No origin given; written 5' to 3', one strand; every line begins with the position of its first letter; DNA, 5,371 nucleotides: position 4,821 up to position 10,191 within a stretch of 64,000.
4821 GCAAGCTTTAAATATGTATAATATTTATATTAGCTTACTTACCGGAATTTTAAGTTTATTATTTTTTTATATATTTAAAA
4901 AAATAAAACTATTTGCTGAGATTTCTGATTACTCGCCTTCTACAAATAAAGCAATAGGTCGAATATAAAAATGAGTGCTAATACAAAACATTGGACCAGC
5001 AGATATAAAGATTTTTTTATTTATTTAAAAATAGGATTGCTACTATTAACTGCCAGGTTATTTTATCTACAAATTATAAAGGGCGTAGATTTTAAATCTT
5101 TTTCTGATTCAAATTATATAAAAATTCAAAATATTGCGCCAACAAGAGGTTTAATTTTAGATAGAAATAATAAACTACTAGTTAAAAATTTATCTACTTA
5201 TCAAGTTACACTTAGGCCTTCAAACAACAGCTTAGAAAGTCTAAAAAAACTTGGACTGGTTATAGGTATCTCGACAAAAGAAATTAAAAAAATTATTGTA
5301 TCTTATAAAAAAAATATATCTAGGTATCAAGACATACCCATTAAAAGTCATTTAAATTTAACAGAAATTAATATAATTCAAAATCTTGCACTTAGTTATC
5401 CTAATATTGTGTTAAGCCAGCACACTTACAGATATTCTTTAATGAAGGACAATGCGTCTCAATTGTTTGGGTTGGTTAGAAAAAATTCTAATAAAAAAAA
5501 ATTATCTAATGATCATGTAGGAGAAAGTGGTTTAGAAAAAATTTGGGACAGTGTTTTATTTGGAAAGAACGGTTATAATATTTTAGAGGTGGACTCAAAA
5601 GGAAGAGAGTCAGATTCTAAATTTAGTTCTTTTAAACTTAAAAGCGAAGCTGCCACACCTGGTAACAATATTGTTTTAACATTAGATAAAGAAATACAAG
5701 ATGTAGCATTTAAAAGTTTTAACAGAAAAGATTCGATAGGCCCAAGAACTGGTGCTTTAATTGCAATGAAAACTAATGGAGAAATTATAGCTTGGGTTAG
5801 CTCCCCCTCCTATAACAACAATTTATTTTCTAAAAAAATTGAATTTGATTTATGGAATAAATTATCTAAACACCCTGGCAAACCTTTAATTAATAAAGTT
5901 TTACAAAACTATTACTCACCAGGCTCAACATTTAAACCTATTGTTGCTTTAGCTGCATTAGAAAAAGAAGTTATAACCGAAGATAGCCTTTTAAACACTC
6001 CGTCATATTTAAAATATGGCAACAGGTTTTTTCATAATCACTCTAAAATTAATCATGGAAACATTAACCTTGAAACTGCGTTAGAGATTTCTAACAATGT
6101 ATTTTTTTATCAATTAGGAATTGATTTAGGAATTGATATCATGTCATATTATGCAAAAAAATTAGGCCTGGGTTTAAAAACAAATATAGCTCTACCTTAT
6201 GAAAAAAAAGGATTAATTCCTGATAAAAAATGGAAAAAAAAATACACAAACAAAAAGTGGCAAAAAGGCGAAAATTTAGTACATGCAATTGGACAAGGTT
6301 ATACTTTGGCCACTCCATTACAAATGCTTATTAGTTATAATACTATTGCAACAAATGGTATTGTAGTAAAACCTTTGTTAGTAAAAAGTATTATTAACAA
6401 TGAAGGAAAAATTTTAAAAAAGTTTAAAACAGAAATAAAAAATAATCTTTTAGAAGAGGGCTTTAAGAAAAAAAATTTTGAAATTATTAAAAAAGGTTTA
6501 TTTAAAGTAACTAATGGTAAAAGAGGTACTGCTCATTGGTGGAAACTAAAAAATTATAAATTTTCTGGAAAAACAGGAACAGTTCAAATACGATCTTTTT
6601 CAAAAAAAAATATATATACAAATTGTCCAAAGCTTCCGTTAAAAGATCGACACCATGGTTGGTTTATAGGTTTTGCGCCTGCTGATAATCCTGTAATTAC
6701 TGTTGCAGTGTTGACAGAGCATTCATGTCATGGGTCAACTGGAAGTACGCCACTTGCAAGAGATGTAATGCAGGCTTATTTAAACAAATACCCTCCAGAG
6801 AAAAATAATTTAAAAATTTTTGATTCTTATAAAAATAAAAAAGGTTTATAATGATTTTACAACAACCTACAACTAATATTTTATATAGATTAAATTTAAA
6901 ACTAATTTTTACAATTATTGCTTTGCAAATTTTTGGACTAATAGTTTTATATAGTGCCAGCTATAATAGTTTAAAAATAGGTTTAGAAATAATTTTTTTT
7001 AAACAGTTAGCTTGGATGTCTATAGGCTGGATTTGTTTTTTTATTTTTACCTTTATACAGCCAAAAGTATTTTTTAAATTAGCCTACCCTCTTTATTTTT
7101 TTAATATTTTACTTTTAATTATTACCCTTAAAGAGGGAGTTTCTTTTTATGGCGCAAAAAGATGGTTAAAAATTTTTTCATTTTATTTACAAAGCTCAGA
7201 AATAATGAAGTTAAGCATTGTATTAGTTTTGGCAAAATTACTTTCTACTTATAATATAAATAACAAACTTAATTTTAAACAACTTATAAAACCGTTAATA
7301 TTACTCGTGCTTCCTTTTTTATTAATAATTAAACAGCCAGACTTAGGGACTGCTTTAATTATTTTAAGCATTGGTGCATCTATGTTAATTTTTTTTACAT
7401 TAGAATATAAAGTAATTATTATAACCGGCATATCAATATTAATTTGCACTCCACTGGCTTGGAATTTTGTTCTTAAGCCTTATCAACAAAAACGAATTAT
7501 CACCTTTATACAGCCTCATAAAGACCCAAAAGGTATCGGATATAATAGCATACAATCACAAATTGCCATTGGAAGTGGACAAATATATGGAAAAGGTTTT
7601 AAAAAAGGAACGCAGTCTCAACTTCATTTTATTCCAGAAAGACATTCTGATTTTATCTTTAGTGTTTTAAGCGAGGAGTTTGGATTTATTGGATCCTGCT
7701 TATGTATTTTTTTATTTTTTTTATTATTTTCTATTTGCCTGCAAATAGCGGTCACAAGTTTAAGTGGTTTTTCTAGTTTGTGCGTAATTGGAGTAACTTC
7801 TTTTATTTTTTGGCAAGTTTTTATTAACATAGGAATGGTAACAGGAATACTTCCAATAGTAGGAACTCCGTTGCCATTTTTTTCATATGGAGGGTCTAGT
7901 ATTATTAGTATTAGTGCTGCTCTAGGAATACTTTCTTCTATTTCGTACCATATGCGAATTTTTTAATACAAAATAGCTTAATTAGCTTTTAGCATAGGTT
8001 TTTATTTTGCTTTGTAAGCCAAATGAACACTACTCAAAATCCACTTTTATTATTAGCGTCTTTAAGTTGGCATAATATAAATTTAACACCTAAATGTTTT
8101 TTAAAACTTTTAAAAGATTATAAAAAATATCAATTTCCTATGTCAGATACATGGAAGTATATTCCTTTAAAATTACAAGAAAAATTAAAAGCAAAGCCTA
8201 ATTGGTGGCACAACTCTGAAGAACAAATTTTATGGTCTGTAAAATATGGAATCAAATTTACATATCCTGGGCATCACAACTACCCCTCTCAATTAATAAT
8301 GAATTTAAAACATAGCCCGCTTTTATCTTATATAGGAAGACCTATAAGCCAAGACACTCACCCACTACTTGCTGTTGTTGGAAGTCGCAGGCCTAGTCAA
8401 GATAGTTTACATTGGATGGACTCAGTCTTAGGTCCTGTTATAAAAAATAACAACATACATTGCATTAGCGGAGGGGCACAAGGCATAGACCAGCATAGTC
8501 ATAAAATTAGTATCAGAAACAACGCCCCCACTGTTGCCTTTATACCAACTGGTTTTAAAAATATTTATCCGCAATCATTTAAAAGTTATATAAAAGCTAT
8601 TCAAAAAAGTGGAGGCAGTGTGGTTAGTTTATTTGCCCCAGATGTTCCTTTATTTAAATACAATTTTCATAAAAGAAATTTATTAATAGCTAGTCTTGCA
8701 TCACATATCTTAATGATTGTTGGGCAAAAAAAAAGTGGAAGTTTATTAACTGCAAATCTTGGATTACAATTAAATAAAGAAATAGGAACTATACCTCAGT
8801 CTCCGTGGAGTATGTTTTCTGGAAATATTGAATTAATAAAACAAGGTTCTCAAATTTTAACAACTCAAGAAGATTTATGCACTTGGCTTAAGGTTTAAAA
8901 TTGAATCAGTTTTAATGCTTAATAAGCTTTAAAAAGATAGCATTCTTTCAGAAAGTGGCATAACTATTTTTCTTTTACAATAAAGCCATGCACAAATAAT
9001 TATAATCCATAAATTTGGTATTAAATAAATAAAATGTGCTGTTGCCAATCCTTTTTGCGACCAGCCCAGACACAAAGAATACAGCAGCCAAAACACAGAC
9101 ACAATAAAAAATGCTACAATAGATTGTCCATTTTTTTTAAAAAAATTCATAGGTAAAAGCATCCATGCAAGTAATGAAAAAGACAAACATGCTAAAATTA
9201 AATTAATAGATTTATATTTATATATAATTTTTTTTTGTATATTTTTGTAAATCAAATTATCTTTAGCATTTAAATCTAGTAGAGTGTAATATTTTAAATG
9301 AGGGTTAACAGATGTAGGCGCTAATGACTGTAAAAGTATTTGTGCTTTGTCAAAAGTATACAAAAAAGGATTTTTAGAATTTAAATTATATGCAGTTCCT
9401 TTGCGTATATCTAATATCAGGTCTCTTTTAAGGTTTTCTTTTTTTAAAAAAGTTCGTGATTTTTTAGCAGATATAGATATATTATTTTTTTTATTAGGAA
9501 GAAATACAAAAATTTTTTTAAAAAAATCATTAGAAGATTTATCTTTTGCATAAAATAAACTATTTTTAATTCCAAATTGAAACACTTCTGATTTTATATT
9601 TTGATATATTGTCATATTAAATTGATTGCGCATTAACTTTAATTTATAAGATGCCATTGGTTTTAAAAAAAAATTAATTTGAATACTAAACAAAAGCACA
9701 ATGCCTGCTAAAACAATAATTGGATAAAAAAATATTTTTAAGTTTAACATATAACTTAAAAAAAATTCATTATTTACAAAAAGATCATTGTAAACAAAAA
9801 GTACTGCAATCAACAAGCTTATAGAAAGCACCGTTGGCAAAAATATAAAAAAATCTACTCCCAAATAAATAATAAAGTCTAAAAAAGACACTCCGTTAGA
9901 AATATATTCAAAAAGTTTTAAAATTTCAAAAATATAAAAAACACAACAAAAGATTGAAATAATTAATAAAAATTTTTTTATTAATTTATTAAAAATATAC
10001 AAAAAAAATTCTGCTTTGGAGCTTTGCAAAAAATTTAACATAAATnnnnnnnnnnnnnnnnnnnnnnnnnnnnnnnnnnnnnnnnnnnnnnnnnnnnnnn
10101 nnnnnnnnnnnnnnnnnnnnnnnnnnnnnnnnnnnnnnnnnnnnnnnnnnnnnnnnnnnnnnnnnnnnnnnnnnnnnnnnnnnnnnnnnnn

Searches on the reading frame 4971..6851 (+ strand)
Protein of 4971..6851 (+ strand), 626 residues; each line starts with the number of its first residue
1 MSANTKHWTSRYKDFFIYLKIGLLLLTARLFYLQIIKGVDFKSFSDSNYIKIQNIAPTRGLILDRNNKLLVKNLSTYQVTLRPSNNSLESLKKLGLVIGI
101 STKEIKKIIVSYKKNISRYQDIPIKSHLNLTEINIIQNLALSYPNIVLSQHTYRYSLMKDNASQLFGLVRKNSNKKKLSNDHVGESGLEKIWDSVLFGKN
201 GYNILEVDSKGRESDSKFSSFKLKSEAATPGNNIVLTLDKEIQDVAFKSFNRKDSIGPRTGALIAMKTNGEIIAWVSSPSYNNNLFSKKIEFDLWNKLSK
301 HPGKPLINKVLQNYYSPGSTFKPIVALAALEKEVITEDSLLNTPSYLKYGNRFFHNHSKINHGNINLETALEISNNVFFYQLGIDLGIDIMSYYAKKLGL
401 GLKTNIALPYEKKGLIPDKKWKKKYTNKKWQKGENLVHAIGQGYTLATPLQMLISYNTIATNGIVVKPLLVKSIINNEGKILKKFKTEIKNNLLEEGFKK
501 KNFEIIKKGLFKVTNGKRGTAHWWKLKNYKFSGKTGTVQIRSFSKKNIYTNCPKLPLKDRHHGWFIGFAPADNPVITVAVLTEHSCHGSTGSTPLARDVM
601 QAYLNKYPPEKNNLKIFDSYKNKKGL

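Call 91: search_protein_families(library=pfam, proteins=[window:4971-6851:+], max_evalue=0.0001)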
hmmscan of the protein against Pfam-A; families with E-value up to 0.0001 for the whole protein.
window:4971-6851:+ (626 aa): 2 families
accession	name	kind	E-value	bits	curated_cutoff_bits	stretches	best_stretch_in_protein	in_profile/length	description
PF00905.27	Transpeptidase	-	4.4e-63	213.7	22.1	1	262-601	3-299/299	Penicillin binding protein transpeptidase domain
PF03717.20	PBP_dimer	-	1.8e-26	94.1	24.4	1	55-214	2-176/180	Penicillin-binding Protein dimerisation domain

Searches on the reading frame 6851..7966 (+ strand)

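Call 91: search_protein_families(library=pfam, proteins=[window:6851-7966:+], max_evalue=0.0001)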
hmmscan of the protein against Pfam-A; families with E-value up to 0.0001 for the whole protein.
window:6851-7966:+ (371 aa): 1 family
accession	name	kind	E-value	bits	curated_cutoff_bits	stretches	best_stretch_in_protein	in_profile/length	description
PF01098.24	FTSW_RODA_SPOVE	-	1.6e-94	317.3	26.4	1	18-369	3-355/356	Cell cycle protein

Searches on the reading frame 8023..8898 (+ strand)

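Call 91: search_protein_families(library=pfam, proteins=[window:8023-8898:+], max_evalue=0.0001)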
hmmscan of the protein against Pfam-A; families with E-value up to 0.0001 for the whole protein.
window:8023-8898:+ (291 aa): 1 family
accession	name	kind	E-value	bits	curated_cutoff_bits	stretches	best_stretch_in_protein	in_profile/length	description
PF02481.21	DNA_processg_A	-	6.7e-47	159.8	29.6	1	74-280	4-211/212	DNA recombination-mediator protein A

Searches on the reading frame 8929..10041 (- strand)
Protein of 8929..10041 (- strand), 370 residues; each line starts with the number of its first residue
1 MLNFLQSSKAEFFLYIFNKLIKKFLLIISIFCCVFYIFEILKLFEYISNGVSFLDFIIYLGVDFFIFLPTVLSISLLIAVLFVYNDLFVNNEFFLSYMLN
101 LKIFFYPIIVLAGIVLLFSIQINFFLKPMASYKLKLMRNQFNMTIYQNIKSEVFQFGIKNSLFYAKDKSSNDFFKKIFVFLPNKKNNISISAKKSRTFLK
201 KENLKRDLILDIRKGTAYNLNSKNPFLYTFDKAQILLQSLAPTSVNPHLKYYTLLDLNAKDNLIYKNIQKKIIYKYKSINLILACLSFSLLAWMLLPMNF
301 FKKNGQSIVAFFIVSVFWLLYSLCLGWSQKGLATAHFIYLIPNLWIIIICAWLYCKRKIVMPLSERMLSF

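Call 91: search_protein_families(library=pfam, proteins=[window:8929-10041:-], max_evalue=0.0001)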
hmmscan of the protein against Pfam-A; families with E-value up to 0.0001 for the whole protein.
window:8929-10041:- (370 aa): 1 family
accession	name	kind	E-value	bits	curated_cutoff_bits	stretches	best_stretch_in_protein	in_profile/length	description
PF03739.19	LptF_LptG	-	9.9e-28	97.6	27.9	1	15-354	2-351/353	Lipopolysaccharide export system permease LptF/LptG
